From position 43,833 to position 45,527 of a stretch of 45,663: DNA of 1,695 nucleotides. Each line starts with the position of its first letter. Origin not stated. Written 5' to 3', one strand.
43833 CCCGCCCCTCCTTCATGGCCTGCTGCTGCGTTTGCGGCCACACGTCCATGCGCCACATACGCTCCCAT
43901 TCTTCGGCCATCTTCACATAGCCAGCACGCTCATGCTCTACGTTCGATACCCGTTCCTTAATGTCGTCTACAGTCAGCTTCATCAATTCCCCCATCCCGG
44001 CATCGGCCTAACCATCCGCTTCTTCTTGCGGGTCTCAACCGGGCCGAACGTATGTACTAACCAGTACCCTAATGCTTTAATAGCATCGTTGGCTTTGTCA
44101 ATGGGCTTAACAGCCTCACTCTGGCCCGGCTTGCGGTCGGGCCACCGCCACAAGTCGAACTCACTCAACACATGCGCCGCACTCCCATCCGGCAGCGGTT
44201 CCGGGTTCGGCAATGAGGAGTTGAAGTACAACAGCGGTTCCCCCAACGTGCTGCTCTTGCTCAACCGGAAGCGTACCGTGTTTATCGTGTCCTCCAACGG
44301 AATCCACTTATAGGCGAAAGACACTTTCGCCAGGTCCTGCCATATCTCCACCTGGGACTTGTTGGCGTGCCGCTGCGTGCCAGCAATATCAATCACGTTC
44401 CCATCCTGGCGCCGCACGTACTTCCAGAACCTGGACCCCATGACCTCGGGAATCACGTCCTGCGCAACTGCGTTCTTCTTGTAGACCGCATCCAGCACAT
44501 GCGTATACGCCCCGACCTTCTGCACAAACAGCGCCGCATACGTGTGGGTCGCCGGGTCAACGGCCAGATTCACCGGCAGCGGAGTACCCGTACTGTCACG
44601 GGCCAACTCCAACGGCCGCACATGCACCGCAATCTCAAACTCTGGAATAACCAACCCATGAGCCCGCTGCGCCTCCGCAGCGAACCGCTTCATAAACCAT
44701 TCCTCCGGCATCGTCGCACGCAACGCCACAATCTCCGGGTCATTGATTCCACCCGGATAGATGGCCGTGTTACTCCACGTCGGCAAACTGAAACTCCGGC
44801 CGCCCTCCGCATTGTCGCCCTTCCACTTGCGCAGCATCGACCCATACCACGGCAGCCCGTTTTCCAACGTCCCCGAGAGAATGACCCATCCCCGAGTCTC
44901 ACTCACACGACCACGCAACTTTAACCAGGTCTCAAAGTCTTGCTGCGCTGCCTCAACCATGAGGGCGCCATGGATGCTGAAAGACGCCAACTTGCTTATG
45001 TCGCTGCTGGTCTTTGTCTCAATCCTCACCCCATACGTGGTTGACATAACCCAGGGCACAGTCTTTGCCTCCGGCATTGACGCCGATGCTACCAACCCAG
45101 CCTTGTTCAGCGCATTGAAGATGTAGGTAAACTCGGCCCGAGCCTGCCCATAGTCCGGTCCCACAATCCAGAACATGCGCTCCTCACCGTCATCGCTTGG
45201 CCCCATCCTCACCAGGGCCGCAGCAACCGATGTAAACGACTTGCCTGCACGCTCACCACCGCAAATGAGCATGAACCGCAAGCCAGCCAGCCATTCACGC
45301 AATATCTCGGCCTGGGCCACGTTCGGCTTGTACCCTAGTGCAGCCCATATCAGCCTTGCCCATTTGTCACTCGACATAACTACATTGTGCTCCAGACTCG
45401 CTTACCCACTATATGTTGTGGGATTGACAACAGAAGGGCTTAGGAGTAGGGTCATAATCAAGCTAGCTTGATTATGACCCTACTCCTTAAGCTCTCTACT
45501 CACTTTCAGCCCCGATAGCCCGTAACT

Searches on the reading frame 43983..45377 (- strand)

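Call 7: search_protein_families(library=phrogs, proteins=[window:43983-45377:-], max_evalue=0.001)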
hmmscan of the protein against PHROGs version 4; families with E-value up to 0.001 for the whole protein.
window:43983-45377:- (464 aa): 1 family
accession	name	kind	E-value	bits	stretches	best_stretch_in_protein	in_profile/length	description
phrog_2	-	head and packaging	5.3e-19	69.5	1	17-337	265-539/807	terminase large subunit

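Call 13: search_protein_families(library=pfam, proteins=[window:43983-45377:-], max_evalue=0.01)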
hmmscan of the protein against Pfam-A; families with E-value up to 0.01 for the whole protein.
window:43983-45377:- (464 aa): 0 families
